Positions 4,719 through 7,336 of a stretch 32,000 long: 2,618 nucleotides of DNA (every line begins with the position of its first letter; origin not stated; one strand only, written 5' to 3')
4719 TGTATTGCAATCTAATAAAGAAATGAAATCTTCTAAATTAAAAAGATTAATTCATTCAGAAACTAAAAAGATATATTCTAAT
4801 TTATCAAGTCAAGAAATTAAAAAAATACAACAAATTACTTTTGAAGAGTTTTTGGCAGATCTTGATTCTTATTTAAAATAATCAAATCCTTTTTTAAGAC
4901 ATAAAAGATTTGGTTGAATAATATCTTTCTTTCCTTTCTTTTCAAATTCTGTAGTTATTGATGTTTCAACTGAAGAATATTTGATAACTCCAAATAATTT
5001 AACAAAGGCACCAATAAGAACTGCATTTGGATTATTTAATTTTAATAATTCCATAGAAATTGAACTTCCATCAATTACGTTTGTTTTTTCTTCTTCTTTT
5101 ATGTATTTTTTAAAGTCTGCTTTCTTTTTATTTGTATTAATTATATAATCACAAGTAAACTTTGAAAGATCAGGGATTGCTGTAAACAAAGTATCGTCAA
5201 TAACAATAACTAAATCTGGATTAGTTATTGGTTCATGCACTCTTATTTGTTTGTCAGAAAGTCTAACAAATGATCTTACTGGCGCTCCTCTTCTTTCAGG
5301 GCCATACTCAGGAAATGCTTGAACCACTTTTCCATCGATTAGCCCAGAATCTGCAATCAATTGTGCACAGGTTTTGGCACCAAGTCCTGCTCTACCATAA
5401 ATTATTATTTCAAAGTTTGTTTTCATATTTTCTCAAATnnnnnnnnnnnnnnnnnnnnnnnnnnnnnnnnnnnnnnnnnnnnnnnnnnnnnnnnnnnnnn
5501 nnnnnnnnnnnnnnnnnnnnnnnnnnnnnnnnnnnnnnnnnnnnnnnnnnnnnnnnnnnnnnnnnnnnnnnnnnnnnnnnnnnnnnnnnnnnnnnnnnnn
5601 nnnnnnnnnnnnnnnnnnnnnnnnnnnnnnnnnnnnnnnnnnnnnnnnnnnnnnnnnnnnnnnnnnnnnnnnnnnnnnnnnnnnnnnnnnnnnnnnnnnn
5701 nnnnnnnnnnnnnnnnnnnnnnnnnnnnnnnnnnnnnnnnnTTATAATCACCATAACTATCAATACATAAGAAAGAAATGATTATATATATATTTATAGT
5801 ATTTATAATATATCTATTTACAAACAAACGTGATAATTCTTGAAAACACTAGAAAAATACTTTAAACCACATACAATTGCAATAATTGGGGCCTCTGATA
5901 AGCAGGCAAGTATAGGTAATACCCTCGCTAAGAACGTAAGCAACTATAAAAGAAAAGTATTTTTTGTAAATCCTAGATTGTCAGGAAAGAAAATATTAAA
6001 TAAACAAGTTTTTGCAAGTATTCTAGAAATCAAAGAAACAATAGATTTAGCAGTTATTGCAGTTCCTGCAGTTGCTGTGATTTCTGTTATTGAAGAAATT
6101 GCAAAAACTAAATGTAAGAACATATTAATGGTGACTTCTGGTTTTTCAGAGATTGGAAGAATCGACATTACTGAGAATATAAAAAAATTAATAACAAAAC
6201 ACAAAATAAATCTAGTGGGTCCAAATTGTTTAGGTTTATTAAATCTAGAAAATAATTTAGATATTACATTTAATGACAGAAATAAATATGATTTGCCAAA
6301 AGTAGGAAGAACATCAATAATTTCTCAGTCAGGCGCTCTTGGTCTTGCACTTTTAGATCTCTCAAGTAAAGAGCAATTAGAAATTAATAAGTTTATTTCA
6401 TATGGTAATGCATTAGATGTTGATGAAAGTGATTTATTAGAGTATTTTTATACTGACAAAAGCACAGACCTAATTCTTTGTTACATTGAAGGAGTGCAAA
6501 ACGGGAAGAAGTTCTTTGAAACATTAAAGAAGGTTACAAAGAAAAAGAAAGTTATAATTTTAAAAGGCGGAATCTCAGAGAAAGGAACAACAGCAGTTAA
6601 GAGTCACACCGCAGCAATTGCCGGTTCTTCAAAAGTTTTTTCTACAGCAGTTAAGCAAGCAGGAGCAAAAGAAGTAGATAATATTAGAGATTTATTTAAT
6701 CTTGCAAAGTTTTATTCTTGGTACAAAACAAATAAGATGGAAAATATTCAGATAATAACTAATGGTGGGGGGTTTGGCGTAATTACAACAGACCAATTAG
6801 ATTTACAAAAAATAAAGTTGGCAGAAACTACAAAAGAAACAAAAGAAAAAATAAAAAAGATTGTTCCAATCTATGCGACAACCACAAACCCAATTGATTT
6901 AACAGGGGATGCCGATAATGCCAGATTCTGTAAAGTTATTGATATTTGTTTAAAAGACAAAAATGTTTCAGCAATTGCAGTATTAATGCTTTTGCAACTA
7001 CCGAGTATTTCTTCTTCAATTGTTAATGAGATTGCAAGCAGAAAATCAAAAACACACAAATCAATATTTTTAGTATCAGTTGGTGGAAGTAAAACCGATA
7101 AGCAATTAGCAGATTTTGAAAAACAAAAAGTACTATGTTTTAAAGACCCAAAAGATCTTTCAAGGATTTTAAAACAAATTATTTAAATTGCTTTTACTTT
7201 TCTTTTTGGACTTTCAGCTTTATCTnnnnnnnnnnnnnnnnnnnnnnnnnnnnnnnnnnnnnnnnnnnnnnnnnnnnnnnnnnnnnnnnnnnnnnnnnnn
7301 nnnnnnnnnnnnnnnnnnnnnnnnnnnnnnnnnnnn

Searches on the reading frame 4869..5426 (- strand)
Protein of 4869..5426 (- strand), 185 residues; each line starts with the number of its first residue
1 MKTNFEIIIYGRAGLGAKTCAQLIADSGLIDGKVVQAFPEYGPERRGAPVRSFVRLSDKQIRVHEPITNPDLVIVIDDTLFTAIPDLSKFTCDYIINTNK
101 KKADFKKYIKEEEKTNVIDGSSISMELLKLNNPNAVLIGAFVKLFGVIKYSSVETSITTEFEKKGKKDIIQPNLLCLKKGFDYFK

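Call 34: search_protein_families(library=pfam, proteins=[window:4869-5426:-], max_evalue=0.001)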
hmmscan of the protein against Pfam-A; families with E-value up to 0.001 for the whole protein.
window:4869-5426:- (185 aa): 1 family
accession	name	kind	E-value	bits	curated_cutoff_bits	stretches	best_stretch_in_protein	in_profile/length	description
PF01558.24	POR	-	2.3e-27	96.7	27.4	1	14-182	2-173/173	Pyruvate ferredoxin/flavodoxin oxidoreductase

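Call 90: search_protein_families(library=ncbifam, proteins=[window:4869-5426:-], max_evalue=1e-10)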
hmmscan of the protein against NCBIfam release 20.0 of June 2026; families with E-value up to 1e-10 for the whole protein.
window:4869-5426:- (185 aa): 8 families
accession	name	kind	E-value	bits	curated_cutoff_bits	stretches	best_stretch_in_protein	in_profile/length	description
TIGR02175.1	PorC_KorC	subfamily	2.4e-46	157.7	81.1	1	5-182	2-173/177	2-oxoacid:acceptor oxidoreductase, gamma subunit, pyruvate/2-ketoisovalerate family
NF040683.1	PorC_Meth_Thtga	equivalog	4.4e-41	140.5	270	1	5-180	2-169/177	pyruvate synthase subunit PorC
NF006321.0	PRK08534.1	equivalog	2.6e-38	131.6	225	1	6-164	3-161/181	pyruvate ferredoxin oxidoreductase subunit gamma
NF010632.0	PRK14029.1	equivalog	7.2e-33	113.8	335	1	6-162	3-162/185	pyruvate/ketoisovalerate ferredoxin oxidoreductase subunit gamma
NF045762.1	PhenlGlyoxDHPadE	equivalog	3.3e-30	105.3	300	1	5-182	2-177/187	NADH-dependent phenylglyoxylate dehydrogenase subunit gamma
NF004497.0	PRK05844.1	equivalog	1.2e-27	96.7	243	1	5-182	2-183/186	pyruvate flavodoxin oxidoreductase subunit gamma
NF005324.0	PRK06853.1-4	equivalog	7.1e-12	45.6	222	0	6-182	4-187/196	indolepyruvate oxidoreductase subunit beta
TIGR03710.1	OAFO_sf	subfamily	5.2e-11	41.8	482.75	1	5-184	2-173/561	2-oxoacid:acceptor oxidoreductase subunit alpha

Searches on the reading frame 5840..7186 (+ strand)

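Call 34: search_protein_families(library=pfam, proteins=[window:5840-7186:+], max_evalue=0.001)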
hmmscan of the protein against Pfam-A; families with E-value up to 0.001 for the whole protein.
window:5840-7186:+ (448 aa): 4 families
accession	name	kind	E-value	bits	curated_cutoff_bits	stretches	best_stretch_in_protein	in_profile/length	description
PF13607.11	Succ_CoA_lig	-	4.1e-47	159.8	27.4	1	156-291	2-137/138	Succinyl-CoA ligase like flavodoxin domain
PF13380.12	CoA_binding_2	-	1.4e-18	67.9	22.8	1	11-134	1-114/116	CoA binding domain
PF02629.25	CoA_binding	-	8.2e-14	52.6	22.3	1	9-101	2-97/97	CoA binding domain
PF19045.5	Ligase_CoA_2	-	1.7e-06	28.6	23.7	1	304-380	2-78/162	Ligase-CoA domain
